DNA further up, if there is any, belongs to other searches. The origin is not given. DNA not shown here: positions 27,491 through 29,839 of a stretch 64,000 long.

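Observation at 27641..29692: PseF-like cytidylyltransferase fused to a class III (GSA-aminomutase-like) aminotransferase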

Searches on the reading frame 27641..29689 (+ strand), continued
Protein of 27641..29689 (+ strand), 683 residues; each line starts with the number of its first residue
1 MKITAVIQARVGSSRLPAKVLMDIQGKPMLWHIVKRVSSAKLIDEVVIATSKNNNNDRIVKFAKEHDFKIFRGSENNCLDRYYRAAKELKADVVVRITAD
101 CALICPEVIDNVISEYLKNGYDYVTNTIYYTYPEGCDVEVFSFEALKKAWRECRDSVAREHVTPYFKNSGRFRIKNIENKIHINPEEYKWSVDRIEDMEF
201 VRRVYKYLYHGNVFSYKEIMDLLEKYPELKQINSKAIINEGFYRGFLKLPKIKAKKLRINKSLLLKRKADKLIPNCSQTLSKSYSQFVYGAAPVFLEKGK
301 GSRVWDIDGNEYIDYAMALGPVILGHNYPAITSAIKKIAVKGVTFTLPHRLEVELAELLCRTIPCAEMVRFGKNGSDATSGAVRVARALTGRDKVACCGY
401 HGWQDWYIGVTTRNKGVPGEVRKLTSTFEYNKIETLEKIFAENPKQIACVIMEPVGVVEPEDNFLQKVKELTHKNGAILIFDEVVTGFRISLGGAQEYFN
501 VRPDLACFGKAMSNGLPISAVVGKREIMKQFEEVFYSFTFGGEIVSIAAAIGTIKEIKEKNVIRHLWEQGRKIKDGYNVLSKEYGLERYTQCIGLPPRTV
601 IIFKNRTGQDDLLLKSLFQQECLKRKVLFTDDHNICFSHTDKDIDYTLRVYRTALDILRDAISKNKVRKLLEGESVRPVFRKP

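Call 26: find_encoding_contigs(protein=P0109, flank=10000, max_places=2)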
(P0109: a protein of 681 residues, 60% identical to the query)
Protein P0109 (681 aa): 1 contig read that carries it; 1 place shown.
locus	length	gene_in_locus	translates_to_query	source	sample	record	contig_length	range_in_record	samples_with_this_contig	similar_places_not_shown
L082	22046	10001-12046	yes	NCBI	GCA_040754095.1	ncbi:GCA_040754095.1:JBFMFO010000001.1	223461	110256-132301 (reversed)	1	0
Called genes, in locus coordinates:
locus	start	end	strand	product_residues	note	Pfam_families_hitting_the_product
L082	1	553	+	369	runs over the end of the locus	PF01041:DegT_DnrJ_EryC1, PF00155:Aminotran_1_2 (weak)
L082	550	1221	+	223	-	PF13302:Acetyltransf_3, PF13420:Acetyltransf_4, PF00583:Acetyltransf_1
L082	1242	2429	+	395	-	PF01075:Glyco_transf_9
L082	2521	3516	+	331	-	PF13524:Glyco_trans_1_2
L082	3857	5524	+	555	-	PF01075:Glyco_transf_9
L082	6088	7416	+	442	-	PF00376:MerR, PF13411:MerR_1, PF01073:3Beta_HSD, PF01370:Epimerase, PF02719:Polysacc_synt_2, PF04321:RmlD_sub_bind, PF05368:NmrA, PF13460:NAD_binding_10, +3 more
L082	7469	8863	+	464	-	PF00155:Aminotran_1_2 (weak), PF01041:DegT_DnrJ_EryC1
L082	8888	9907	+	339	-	PF01408:GFO_IDH_MocA, PF03807:F420_oxidored (weak), PF22725:GFO_IDH_MocA_C3, PF02894:GFO_IDH_MocA_C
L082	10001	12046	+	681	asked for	PF02348:CTP_transf_3, PF12804:NTP_transf_3, PF00202:Aminotran_3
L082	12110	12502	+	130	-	PF13366:PDDEXK_3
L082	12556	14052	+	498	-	PF04101:Glyco_tran_28_C, PF00583:Acetyltransf_1, PF13302:Acetyltransf_3, PF13508:Acetyltransf_7 (faint)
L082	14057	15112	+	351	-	PF03102:NeuB, PF08666:SAF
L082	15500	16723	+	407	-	-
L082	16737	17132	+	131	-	PF13366:PDDEXK_3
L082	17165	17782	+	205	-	PF00117:GATase, PF01174:SNO (weak), PF07685:GATase_3 (faint), PF07722:Peptidase_C26 (weak)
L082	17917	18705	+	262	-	PF00977:His_biosynth, PF03060:NMO (faint)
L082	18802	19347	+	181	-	PF13302:Acetyltransf_3, PF13420:Acetyltransf_4, PF00583:Acetyltransf_1, PF13523:Acetyltransf_8 (faint)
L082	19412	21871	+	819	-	PF13428:TPR_14 (faint), PF13181:TPR_8 (faint), PF13424:TPR_12 (faint), PF13432:TPR_16 (faint), PF07719:TPR_2 (faint), PF14559:TPR_19 (faint), PF12895:ANAPC3 (faint), PF00535:Glycos_transf_2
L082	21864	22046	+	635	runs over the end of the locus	PF20157:Maf_flag10_N, PF01973:MptE-like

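Call 40: find_homologous_proteins(query=A1, max_evalue=1e-20)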
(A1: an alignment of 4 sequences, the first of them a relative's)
Query A1 (4 sequences) (693 aa, profile of the alignment): 7911 proteins with E <= 1e-20 among 8000 candidates; the best 120 are listed.
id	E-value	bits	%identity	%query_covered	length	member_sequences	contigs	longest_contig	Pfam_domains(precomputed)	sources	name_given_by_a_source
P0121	0.0e+0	1318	76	100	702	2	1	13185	PF00202.28,PF02348.26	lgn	-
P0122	0.0e+0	1313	99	100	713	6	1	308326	PF00202.28,PF02348.26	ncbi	ncbi:MAG: aminotransferase class III-fold pyridoxal phosphate-dependent enzyme [Chitinophagales bact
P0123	0.0e+0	1239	86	100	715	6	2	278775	PF00202.28,PF02348.26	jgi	jgi:glutamate-1-semialdehyde 2,1-aminomutase/spore coat polysaccharide biosynthesis protein SpsF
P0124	0.0e+0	1235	76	100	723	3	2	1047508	PF00202.28,PF02348.26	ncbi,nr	ncbi:MAG: aminotransferase class III-fold pyridoxal phosphate-dependent enzyme [Lewinellaceae bacter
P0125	0.0e+0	1225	85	100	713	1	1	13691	PF00202.28,PF02348.26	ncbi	-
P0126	0.0e+0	1215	82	100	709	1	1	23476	PF00202.28,PF02348.26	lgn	-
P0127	0.0e+0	1192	76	100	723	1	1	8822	PF00202.28,PF02348.26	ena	-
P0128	0.0e+0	1191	78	100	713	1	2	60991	PF00202.28,PF02348.26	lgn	-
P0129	0.0e+0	1186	74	100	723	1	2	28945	PF00202.28,PF02348.26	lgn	-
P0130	0.0e+0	1175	78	100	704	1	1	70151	PF00202.28,PF02348.26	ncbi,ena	-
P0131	0.0e+0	1137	81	97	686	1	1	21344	PF00202.28,PF02348.26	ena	-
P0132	0.0e+0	1129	71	100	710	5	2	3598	PF00202.28,PF02348.26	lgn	-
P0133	0.0e+0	1122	73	100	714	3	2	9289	PF00202.28,PF02348.26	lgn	-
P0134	0.0e+0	1118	72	100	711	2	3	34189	PF00202.28,PF02348.26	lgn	-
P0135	0.0e+0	1114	69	100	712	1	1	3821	PF00202.28,PF02348.26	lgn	-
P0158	2.3e-287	973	57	100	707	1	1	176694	PF00202.28,PF12804.14,PF02348.26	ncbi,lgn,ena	-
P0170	8.4e-282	954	56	100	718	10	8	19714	PF00202.28,PF02348.26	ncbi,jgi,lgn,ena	-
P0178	4.8e-278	942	57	100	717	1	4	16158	PF00202.28,PF02348.26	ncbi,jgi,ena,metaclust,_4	metaclust:\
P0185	3.9e-270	916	55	99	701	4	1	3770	PF00202.28,PF12804.14,PF02348.26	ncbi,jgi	-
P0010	3.8e-259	880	47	100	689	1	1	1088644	PF00202.28,PF12804.14,PF02348.26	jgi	jgi:glutamate-1-semialdehyde-2,1-aminomutase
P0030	3.3e-254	863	45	100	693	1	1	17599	PF00202.28,PF12804.14,PF02348.26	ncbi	-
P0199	9.0e-248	842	42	100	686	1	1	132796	PF00202.28,PF12804.14,PF02348.26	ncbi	-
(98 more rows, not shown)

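Call 45: search_solved_structures(query=L082:8888-9904:+, max_evalue=0.00001)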
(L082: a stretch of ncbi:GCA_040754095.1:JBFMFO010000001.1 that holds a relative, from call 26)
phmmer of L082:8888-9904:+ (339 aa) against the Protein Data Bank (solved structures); distinct sequences matched with E-value up to 0.00001: 73 (the best 60 are shown).
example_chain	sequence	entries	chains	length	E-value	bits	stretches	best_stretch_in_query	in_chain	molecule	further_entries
3q2k_A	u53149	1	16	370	3.5e-26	95.6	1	2-323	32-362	oxidoreductase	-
3ezy_A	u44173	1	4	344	1.1e-25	94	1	1-324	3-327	Dehydrogenase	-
3q2i_A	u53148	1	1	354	2.5e-22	82.9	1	2-324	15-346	dehydrogenase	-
3cea_A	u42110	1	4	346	1.5e-19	73.8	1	1-326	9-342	Myo-inositol 2-dehydrogenase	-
6a3f_A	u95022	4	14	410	5e-17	65.5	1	58-194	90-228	Putative dehydrogenase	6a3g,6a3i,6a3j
1zh8_A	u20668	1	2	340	9.3e-17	64.6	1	2-259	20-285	oxidoreductase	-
6nor_A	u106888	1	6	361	1.8e-16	63.7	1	3-324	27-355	Putative NAD dependent dehydrogenase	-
4koa_A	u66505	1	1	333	2.8e-16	63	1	2-248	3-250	1,5-anhydro-D-fructose reductase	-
8w9s_A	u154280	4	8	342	4.5e-16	62.3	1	2-324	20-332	NADH-dependent dihydrogenase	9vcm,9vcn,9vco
2glx_A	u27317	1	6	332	8.6e-16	61.4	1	4-248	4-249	1,5-anhydro-D-fructose reductase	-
6o15_A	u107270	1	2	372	1.1e-15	61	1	4-253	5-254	Uncharacterized oxidoreductase YjhC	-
5ya8_A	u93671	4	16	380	2.1e-15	60.2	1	59-260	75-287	Scyllo-inositol dehydrogenase with L-glucose dehydrogenase activity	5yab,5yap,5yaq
6ktj_A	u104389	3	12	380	3.2e-15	59.5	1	59-260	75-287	Scyllo-inositol dehydrogenase with L-glucose dehydrogenase activity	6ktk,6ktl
3moi_A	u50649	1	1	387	2.1e-14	56.8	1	25-223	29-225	Probable dehydrogenase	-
3euw_A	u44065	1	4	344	2.2e-14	56.8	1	1-325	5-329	Myo-inositol dehydrogenase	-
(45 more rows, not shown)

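Call 56: search_protein_families(library=pfam, proteins=[L023:19451-20023:+, L014:14861-16600:+, L020:16477-18066:+, L082:15491-16720:+, L081:12073-12765:+, L040:18232-19434:+, L020:19462-20946:+, L024:6426-7463:+, L008:13893-14639:+, L008:13028-13852:+], max_evalue=0.001)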
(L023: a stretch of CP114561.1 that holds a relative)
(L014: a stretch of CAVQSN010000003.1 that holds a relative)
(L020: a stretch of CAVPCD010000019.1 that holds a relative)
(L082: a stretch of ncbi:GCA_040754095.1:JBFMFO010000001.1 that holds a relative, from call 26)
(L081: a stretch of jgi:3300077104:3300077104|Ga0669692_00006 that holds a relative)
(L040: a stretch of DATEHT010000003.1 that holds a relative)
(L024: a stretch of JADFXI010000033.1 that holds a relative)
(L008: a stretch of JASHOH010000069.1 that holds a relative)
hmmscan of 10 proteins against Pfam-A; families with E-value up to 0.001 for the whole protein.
L023:19451-20023:+ (191 aa): 5 families
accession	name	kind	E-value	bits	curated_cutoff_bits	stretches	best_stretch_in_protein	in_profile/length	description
PF13420.13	Acetyltransf_4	-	2.1e-14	54.2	24.3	1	39-179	12-154/155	Acetyltransferase (GNAT) domain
PF00583.31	Acetyltransf_1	-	2.6e-12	47.5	20.7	1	66-159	24-116/116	Acetyltransferase (GNAT) family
PF13302.13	Acetyltransf_3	-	4.1e-10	40.9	25.4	1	38-160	14-138/138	Acetyltransferase (GNAT) domain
PF13508.13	Acetyltransf_7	-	1.8e-07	31.8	27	1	76-160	3-83/84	Acetyltransferase (GNAT) domain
PF13673.13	Acetyltransf_10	-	1.4e-05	25.5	23.6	1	58-165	17-113/128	Acetyltransferase (GNAT) domain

L014:14861-16600:+ (580 aa): 0 families

L020:16477-18066:+ (530 aa): 3 families
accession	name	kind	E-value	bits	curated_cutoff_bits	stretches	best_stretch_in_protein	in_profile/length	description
PF01943.22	Polysacc_synt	-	8.4e-18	65.2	28.2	1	35-314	3-274/274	Polysaccharide biosynthesis protein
PF13440.11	Polysacc_synt_3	-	1.7e-17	64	23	1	58-354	2-282/293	Polysaccharide biosynthesis protein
PF01554.23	MatE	-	6.2e-06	26.4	24.9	1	50-184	11-144/161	MatE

L082:15491-16720:+ (410 aa): 0 families

L081:12073-12765:+ (231 aa): 8 families
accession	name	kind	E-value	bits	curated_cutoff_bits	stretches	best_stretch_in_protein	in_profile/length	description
PF13847.12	Methyltransf_31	-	8.7e-13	48.6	27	1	58-181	5-132/145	Methyltransferase domain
PF13649.12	Methyltransf_25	-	2.6e-12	47.7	27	1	60-150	1-97/97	Methyltransferase domain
PF13489.12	Methyltransf_23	-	6.9e-12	45.8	27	1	48-172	15-134/164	Methyltransferase domain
PF08241.18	Methyltransf_11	-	1.3e-11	45.4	21.2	1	61-154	1-95/95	Methyltransferase domain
PF08242.18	Methyltransf_12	-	4.7e-10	40.5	30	1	61-152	1-98/98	Methyltransferase domain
PF05401.17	NodS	-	3.1e-05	24.4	24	1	29-156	17-146/201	Nodulation protein S (NodS)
PF02353.26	CMAS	-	4.1e-05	23.5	27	1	57-155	62-165/273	Mycolic acid cyclopropane synthetase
PF08003.17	Methyltransf_9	-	0.00024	20.6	23.8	1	52-131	111-193/315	Protein of unknown function (DUF1698)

L040:18232-19434:+ (401 aa): 0 families

L020:19462-20946:+ (495 aa): 3 families
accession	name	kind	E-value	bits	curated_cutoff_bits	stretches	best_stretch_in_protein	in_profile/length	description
PF00884.28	Sulfatase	-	2.3e-37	129.4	25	1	10-362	5-301/301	Sulfatase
PF16347.10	SGSH_C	-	2.1e-11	44.7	29.3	1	321-443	11-131/154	N-sulphoglucosamine sulphohydrolase, C-terminal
PF01663.27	Phosphodiest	-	5.9e-07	29.8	23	1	269-309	184-224/342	Type I phosphodiesterase / nucleotide pyrophosphatase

L024:6426-7463:+ (346 aa): 1 family
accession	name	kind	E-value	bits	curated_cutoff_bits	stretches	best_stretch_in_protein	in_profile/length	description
PF13480.13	Acetyltransf_6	-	0.00062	20.4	22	0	205-307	26-135/143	Acetyltransferase (GNAT) domain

L008:13893-14639:+ (249 aa): 1 family
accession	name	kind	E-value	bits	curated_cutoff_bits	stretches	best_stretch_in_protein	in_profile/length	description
PF21553.2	Formyl_trans_C_2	-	8.3e-26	89.8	27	1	182-239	1-58/58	Methionyl-tRNA formyltransferase, C-terminal domain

L008:13028-13852:+ (275 aa): 2 families
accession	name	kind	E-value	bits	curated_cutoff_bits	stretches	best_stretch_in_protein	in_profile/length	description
PF00551.24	Formyl_trans_N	-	3.5e-25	89.2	26.1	1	74-188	61-176/181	Formyl transferase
PF18216.6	N_formyltrans_C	-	3.9e-17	62.1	25.8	1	218-267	1-51/52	N-formyltransferase dimerization C-terminal domain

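Call 62: search_dna_similar(query=L020:8308-9969:+, collection=phages, mode=protein, max_evalue=0.00001, max_rows=15)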
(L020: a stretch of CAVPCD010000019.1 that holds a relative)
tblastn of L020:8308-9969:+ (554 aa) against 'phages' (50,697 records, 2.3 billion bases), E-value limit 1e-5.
Records with a match: 4; places in all: 4; records where one place covers at least 80% of the query: 0.
Best place of each record, by identity: <60% 4.
By first word of the organism name: Acinetobacter 2; Bacteriophage 1; Marine 1.
By host as written in the record: - 4.
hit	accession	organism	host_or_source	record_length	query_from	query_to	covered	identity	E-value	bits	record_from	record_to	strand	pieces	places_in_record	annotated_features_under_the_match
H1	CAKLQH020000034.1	Acinetobacter phage MD-2021a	not known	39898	246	541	53%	27.0%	3e-10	69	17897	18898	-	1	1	tas: putative aldo/keto reductase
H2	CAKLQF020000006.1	Acinetobacter phage MD-2021a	not known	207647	246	541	53%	27.0%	3e-10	69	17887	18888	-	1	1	tas: putative aldo/keto reductase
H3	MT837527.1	Bacteriophage sp.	human fecal samples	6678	227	511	51%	25.5%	1e-6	57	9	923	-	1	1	record has no annotation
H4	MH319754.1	Marine virus AG-345-L05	single cell amplified by WGA-X; seawater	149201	6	124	21%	30.6%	7e-9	65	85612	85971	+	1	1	record has no annotation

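Call 63: get_annotated_region(hit=H1, flank=2500)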
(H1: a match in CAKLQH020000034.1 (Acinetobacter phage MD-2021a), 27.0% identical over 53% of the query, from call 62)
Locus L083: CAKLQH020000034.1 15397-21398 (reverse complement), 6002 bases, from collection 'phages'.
description: Acinetobacter phage MD-2021a strain 5899STDY8049191 genome assembly, contig: ERS3583567SCcontig000034, whole genome shotgun sequence.
organism: Acinetobacter phage MD-2021a (NCBI taxid 2899278)
taxonomy: Viruses; Duplodnaviria; Heunggongvirae; Uroviricota; Caudoviricetes
host: -; source: not known; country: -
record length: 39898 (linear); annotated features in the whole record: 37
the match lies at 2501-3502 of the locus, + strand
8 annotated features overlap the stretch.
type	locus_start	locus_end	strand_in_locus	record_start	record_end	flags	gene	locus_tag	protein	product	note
CDS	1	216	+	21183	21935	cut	yebA_2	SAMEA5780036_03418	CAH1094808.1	metalloprotease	-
CDS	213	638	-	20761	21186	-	phnO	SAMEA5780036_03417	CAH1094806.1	putative acetyltransferase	-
CDS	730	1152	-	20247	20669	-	yhfA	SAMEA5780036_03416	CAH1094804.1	OsmC family protein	-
CDS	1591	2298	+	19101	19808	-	crp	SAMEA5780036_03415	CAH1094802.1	cyclic AMP receptor protein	-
CDS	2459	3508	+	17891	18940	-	tas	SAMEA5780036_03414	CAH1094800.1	putative aldo/keto reductase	-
CDS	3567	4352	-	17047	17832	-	yggG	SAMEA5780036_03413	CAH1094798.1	peptidase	-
CDS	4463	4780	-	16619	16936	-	-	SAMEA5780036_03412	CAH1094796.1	Uncharacterised protein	-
CDS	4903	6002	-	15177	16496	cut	purA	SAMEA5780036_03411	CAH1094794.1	adenylosuccinate synthetase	-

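Call 68: find_homologous_proteins(query=L037:10001-12034:+, max_evalue=1e-50)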
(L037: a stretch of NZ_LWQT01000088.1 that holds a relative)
Query L037:10001-12034:+ (678 aa): 7953 proteins with E <= 1e-50 among 8000 candidates; the best 120 are listed.
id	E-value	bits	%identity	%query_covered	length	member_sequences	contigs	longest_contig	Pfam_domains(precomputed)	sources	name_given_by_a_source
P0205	0.0e+0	1525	100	100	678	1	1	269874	PF00202.28,PF12804.14,PF02348.26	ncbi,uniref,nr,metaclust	ncbi:aminotransferase class III-fold pyridoxal phosphate-dependent enzyme [Paramagnetospirillum mari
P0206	0.0e+0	1328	87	100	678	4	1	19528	PF00202.28,PF12804.14,PF02348.26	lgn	-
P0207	0.0e+0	1322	87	100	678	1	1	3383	PF00202.28,PF12804.14,PF02348.26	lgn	-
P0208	0.0e+0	1311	87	100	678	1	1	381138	PF00202.28,PF12804.14,PF02348.26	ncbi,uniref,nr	ncbi:aminotransferase [Paramagnetospirillum kuznetsovii]|uniref:Aminotransferase n=1 Tax=Paramagneto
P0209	0.0e+0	1305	85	100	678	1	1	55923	PF00202.28,PF12804.14,PF02348.26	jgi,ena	-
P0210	0.0e+0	1303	86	100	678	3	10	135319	PF00202.28,PF12804.14,PF02348.26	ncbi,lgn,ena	-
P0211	0.0e+0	1301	85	100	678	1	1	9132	PF00202.28,PF12804.14,PF02348.26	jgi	jgi:glutamate-1-semialdehyde 2,1-aminomutase/spore coat polysaccharide biosynthesis protein SpsF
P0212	0.0e+0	1299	85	100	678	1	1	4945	PF00202.28,PF12804.14,PF02348.26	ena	-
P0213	0.0e+0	1298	85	100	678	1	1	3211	PF00202.28,PF12804.14,PF02348.26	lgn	-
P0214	0.0e+0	1295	85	100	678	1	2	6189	PF00202.28,PF12804.14,PF02348.26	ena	-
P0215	0.0e+0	1294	85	100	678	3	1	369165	PF00202.28,PF12804.14,PF02348.26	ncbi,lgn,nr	ncbi:MAG: aminotransferase class III-fold pyridoxal phosphate-dependent enzyme [Phaeospirillum sp.]|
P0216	0.0e+0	1281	84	100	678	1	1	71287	PF00202.28,PF12804.14,PF02348.26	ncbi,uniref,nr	ncbi:aminotransferase class III-fold pyridoxal phosphate-dependent enzyme [Magnetospirillum sp. SS-4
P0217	0.0e+0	1265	83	100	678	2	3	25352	PF00202.28,PF12804.14,PF02348.26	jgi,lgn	-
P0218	0.0e+0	1253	83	100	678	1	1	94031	PF00202.28,PF12804.14,PF02348.26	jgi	jgi:glutamate-1-semialdehyde 2,1-aminomutase/spore coat polysaccharide biosynthesis protein SpsF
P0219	0.0e+0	1244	81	100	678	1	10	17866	PF00202.28,PF12804.14,PF02348.26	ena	-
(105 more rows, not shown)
